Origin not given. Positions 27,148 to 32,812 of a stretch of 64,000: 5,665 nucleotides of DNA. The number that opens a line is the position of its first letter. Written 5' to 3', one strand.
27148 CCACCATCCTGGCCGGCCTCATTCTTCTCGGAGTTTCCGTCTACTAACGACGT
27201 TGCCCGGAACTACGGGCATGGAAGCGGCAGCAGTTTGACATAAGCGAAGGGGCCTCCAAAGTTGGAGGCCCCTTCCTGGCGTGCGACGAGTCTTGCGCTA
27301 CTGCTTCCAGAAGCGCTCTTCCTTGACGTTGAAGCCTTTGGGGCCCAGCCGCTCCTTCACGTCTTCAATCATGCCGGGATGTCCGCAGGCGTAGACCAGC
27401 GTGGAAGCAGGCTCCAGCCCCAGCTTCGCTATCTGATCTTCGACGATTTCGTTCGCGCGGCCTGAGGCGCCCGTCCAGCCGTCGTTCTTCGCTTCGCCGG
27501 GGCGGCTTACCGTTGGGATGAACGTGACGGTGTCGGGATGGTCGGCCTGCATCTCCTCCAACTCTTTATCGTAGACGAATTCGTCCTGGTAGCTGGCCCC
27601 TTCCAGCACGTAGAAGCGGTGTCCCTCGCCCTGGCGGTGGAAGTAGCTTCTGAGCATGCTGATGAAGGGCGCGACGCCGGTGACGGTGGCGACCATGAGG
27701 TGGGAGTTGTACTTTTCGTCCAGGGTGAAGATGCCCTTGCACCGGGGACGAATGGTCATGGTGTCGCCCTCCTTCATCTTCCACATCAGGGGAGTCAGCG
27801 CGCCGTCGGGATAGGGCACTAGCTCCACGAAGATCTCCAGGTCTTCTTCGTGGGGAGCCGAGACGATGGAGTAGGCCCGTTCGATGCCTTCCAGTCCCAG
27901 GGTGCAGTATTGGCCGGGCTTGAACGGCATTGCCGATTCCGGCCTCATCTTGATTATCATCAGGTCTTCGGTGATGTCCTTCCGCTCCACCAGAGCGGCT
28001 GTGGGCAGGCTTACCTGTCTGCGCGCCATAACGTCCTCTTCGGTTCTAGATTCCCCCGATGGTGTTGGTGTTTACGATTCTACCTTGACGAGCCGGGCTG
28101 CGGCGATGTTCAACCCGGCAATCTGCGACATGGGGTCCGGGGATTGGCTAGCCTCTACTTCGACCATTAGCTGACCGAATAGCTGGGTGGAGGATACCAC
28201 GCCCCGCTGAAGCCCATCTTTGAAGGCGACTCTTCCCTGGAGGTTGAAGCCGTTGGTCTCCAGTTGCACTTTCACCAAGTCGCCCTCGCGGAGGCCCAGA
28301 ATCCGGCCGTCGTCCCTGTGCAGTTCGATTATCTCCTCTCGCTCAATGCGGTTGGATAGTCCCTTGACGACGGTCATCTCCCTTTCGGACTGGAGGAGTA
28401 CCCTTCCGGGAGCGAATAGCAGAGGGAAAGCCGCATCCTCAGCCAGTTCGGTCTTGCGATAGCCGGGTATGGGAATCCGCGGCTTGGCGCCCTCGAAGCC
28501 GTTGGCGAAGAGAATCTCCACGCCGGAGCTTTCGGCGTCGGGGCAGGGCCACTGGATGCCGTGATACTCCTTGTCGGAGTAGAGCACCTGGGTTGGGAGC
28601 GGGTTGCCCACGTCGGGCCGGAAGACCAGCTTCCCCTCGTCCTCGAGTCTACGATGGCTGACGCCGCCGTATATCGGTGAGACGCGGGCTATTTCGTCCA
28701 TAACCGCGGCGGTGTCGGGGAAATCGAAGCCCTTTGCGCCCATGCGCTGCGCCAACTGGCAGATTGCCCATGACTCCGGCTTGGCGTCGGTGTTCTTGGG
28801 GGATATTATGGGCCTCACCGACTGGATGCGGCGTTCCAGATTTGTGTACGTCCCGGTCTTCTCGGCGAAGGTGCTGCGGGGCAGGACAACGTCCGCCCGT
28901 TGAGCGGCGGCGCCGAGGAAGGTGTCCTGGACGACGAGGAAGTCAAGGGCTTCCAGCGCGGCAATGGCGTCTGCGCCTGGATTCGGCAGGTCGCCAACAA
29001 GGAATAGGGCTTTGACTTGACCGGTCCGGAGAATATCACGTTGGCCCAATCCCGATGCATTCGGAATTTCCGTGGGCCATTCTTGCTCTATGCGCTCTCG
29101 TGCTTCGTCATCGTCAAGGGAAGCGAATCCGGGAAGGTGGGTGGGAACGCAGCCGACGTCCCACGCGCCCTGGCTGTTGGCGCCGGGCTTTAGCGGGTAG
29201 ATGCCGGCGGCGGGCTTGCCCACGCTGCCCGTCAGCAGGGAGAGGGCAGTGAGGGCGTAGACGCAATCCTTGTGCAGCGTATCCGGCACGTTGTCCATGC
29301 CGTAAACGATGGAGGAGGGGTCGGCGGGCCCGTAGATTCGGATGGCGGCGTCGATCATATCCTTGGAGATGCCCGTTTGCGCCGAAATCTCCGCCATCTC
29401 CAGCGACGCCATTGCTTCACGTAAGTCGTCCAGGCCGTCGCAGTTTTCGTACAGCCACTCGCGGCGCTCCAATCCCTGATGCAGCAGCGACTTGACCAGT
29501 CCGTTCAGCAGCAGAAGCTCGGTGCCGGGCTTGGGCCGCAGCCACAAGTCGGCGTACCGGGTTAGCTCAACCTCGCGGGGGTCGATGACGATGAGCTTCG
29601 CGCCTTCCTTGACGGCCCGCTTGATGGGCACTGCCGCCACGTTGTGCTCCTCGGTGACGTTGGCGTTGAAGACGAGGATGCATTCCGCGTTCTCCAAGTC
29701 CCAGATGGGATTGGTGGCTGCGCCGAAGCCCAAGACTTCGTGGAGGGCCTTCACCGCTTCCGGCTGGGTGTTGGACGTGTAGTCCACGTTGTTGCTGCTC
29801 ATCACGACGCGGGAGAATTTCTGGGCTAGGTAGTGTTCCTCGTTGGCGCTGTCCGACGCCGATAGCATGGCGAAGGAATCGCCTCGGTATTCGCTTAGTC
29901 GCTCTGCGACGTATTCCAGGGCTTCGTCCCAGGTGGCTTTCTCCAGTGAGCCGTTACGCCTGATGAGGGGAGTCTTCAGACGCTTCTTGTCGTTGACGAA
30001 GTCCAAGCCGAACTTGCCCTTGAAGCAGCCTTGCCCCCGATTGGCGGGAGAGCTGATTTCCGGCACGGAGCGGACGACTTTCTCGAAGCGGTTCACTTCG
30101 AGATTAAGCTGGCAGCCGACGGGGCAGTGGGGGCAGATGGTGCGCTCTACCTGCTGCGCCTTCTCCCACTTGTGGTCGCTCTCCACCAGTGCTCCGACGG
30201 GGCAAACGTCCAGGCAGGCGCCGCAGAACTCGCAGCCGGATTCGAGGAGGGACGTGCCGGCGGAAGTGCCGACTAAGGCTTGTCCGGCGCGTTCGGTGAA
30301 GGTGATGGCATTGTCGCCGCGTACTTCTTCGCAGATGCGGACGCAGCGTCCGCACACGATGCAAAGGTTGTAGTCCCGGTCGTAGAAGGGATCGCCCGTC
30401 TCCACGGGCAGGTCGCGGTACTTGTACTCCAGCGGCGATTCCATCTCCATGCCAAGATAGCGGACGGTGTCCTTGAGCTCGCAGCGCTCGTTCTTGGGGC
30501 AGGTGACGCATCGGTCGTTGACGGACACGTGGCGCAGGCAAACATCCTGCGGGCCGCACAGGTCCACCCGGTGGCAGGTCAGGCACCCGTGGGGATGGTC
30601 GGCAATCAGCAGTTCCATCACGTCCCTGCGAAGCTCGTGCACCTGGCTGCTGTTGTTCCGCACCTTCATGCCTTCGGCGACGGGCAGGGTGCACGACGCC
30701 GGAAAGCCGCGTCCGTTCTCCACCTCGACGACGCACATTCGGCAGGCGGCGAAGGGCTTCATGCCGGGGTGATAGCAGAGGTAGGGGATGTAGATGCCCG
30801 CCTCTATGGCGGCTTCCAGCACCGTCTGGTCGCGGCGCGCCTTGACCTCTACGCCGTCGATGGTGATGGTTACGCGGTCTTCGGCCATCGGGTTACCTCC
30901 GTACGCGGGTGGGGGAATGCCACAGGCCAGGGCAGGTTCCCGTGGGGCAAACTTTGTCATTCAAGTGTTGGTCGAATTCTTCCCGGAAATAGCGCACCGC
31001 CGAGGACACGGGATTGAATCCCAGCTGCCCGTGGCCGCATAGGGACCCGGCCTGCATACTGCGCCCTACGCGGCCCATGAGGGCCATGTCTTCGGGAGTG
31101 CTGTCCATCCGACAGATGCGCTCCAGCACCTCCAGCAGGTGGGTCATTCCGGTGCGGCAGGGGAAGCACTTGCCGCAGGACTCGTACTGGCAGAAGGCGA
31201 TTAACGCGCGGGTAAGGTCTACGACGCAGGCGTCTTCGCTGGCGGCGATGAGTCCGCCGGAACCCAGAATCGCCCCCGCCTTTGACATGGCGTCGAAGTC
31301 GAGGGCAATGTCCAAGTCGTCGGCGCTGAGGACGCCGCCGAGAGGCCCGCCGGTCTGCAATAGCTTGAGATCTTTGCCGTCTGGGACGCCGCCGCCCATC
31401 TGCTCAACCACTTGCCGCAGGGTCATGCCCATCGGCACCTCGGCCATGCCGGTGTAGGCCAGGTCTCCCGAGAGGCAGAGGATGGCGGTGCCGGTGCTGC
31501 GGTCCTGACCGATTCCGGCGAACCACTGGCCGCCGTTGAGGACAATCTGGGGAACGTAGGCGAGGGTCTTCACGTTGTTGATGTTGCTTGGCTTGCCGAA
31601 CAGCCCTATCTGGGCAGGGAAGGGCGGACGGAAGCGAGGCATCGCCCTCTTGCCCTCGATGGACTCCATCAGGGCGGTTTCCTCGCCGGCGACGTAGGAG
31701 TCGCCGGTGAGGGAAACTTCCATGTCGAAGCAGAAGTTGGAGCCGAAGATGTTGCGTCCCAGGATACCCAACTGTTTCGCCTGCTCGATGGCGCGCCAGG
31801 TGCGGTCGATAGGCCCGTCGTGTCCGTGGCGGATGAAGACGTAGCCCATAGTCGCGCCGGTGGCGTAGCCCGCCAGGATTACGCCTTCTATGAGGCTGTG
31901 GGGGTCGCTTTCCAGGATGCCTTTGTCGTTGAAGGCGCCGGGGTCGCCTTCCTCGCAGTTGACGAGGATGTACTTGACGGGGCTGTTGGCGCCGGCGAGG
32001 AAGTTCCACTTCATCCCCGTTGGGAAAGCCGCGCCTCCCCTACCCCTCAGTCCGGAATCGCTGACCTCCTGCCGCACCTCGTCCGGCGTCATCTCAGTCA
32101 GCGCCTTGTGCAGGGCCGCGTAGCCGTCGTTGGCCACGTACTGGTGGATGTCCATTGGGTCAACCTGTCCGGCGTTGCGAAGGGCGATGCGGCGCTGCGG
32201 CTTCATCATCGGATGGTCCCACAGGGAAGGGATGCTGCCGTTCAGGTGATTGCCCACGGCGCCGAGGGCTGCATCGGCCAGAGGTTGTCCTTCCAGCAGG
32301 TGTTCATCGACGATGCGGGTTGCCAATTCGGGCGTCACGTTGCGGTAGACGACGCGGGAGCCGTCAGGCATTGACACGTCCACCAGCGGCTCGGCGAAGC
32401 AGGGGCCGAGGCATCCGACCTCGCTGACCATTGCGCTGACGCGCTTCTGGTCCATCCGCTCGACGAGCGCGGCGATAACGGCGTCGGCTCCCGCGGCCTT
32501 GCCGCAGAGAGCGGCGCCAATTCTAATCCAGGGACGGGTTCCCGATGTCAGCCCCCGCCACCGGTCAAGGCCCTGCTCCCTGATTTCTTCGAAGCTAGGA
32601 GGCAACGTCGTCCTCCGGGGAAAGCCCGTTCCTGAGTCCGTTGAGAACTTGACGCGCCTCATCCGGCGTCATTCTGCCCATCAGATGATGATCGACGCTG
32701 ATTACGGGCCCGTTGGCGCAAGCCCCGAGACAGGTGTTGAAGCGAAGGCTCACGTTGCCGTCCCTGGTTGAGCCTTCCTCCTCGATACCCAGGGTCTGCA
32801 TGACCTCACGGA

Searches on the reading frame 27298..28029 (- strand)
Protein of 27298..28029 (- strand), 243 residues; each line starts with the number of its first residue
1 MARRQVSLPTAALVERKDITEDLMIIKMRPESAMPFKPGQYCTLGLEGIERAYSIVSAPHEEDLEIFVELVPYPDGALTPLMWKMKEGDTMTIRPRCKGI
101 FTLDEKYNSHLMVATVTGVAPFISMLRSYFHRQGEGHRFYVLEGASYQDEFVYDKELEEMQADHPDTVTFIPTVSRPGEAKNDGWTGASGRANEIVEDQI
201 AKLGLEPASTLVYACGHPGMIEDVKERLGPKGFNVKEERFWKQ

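Call 31: search_protein_families(library=pfam, proteins=[window:27298-28029:-], max_evalue=0.00001)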
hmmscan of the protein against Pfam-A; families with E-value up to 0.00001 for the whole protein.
window:27298-28029:- (243 aa): 1 family
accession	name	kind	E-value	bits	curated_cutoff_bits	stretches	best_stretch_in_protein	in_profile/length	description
PF00175.26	NAD_binding_1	-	1.8e-19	70.8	22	1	112-225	1-108/109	Oxidoreductase NAD-binding domain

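Call 51: search_protein_families(library=ncbifam, proteins=[window:27298-28029:-], max_evalue=0.001)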
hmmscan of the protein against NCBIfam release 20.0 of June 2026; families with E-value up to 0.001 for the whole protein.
window:27298-28029:- (243 aa): 22 families
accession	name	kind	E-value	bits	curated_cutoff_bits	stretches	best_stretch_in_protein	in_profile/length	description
NF045803.1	MethMoxFADbindMmoC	equivalog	1.8e-23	82.8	500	1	31-228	135-325/343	aromatic/alkene monooxygenase hydroxylase FAD-binding subunit MmoC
NF040810.1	BenC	equivalog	1.6e-21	76.8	430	1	19-236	115-323/333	benzoate 1,2-dioxygenase electron transfer component BenC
NF008178.0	PRK10926.1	equivalog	2.1e-21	76.3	390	1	12-228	8-225/248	ferredoxin--NADP(+) reductase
NF005963.0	PRK08051.1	equivalog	3.6e-16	59.2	230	1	17-229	12-215/233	NAD(P)H-flavin reductase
NF006220.0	PRK08345.1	subfamily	1.7e-14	53.8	395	1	22-234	26-242/294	cytochrome-c3 hydrogenase subunit gamma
NF040835.1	sulfhyd_HydG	equivalog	1.7e-14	53.8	650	1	34-234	48-239/292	NADPH-dependent hydrogenase/sulfhydrogenase 1 subunit gamma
NF008822.0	PRK11872.1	equivalog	1.3e-13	50.7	402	1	19-231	117-323/341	anthranilate 1,2-dioxygenase electron transfer component AntC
NF052252.1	flav_redu_LuxG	exception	5.6e-13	48.6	340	1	19-229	11-214/232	flavin mononucleotide reductase LuxG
NF058510.1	bifunc_CpcD_PetH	exception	1.5e-12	47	635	1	82-229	225-377/405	bifunctional rod-capping linker CpcD/ferredoxin--NADP reductase PetH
NF058606.1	GlBtMonoRdsGbcB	equivalog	1.8e-12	46.9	500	1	34-236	41-240/362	glycine betaine monooxygenase reductase subunit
NF045929.1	FNRPetHCyano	equivalog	3.3e-12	45.9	600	1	82-230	229-384/411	ferredoxin--NADP reductase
NF009805.0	PRK13289.1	equivalog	5.9e-12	45.2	432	1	32-234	181-383/399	NO-inducible flavohemoprotein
NF004317.0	PRK05713.1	equivalog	1.2e-11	44.4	338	1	14-166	97-250/312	iron-sulfur-binding ferredoxin reductase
NF007964.0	PRK10684.1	equivalog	4.4e-11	42.3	383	1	20-242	21-234/333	NADH oxidoreductase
TIGR02160.1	PA_CoA_Oxy5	hypoth_equivalog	4.6e-11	42.1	420.8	1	33-238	30-239/352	1,2-phenylacetyl-CoA epoxidase subunit PaaE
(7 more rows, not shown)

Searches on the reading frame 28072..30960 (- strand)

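Call 31: search_protein_families(library=pfam, proteins=[window:28072-30960:-], max_evalue=0.00001)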
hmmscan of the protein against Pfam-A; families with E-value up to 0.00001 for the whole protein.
window:28072-30960:- (962 aa): 6 families
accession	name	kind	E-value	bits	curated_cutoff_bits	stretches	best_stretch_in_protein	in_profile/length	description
PF00384.28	Molybdopterin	-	4.4e-50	171.1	24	1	327-738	1-352/353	Molybdopterin oxidoreductase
PF13510.11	Fer2_4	-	3e-22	78.9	22.8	1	28-104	2-81/82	2Fe-2S iron-sulfur cluster binding domain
PF04879.21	Molybdop_Fe4S4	-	1.5e-13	50.9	22.7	1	270-324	2-55/55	Molybdopterin oxidoreductase Fe4S4 domain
PF10588.14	NADH-G_4Fe-4S_3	-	1.8e-11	43.8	27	1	111-143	1-33/40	NADH-ubiquinone oxidoreductase-G iron-sulfur binding region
PF22117.2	Fer4_Nqo3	-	3.8e-10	40.2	27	1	195-258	6-66/67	NADH-quinone oxidoreductase subunit 3, ferredoxin-like domain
PF12838.12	Fer4_7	-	3.9e-08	34.1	27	1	200-257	2-52/52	4Fe-4S dicluster domain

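Call 51: search_protein_families(library=ncbifam, proteins=[window:28072-30960:-], max_evalue=0.001)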
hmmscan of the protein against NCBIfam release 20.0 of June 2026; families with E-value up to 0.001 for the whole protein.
window:28072-30960:- (962 aa): 37 families (the best 25 are shown)
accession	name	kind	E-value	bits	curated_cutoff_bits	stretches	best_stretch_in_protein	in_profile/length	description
TIGR01591.1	Fdh-alpha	equivalog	1.2e-140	469.7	666.25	2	274-797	1-535/672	formate dehydrogenase subunit alpha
TIGR01973.1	NuoG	equivalog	1e-98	331.8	470.05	2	151-733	95-602/606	NADH-quinone oxidoreductase subunit NuoG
NF047855.1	AssmNtatRedNasC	equivalog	2.8e-89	300.2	1100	2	264-779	13-548/708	assimilatory nitrate reductase catalytic subunit NasC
NF005895.0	PRK07860.1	equivalog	1.2e-88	298.1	802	2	24-491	12-458/811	NADH-quinone oxidoreductase subunit G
NF040763.1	FeFe_hydrog_A6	exception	7.3e-59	199.6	765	2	30-142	1-113/571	NADH-dependent [FeFe] hydrogenase, group A6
NF041323.1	Nitr_red_NasA_Halo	equivalog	5e-56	190.6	1000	1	279-776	3-512/673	assimilatory nitrate reductase NasA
NF005745.0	PRK07569.1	equivalog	7e-48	163.1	333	2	30-142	4-116/238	bidirectional hydrogenase complex protein HoxU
TIGR01701.1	Fdhalpha-like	subfamily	4.2e-47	160.8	582.15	1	325-774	97-588/744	FdhF/YdeP family oxidoreductase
TIGR01553.1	formate-DH-alph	equivalog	2.7e-41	141.3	814.2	2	244-503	19-300/1009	formate dehydrogenase-N subunit alpha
NF006305.0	PRK08493.1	equivalog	1.1e-40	139.5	591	2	30-143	2-113/819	NADH-quinone oxidoreductase subunit G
NF010055.0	PRK13532.1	equivalog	6.2e-37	127.3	904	2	265-497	36-281/830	nitrate reductase catalytic subunit NapA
TIGR01706.1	NAPA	equivalog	4.3e-35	121.2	930.55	2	261-495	38-279/830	periplasmic nitrate reductase subunit alpha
NF040762.1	Hydr_FeFe_Clost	exception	2e-34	119.1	900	2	150-264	96-210/572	ferredoxin hydrogenase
NF041513.1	formate_DH_Act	exception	2.9e-33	114.8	1400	1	265-504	36-292/1067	formate dehydrogenase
NF012032.0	PRK15488.1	equivalog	1.4e-32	112.6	694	2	248-582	19-357/759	thiosulfate reductase PhsA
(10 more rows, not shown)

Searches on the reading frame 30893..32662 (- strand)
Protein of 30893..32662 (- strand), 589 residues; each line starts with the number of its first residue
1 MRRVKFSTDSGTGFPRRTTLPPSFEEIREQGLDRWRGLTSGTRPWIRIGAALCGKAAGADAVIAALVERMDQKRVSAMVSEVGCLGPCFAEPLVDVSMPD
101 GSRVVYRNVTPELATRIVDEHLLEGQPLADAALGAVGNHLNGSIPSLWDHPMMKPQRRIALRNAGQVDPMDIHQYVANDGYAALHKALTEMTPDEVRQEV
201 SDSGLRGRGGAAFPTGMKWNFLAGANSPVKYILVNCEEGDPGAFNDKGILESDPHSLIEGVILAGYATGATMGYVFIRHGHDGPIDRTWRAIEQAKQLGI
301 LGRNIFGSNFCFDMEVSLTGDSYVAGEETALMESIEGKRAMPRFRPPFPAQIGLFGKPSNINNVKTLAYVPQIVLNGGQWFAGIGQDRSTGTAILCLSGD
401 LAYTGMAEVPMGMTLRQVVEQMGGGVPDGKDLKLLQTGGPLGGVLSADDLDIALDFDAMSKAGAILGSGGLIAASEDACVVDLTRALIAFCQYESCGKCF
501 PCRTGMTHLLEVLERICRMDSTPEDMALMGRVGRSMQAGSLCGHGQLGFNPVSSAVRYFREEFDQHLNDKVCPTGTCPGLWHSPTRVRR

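Call 31: search_protein_families(library=pfam, proteins=[window:30893-32662:-], max_evalue=0.00001)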
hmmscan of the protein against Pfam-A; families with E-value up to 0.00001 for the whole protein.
window:30893-32662:- (589 aa): 3 families
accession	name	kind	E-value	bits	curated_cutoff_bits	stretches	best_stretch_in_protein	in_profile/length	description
PF01512.22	Complex1_51K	-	2e-39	135.3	31.2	1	200-371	1-149/150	Nuo51 FMN-binding domain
PF10589.14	NADH_4Fe-4S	-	4.1e-26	91.1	23.5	1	483-566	2-85/85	NADH-ubiquinone oxidoreductase-F iron-sulfur binding region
PF10531.15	SLBB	-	6.4e-06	26.3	27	0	396-444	3-54/55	SLBB domain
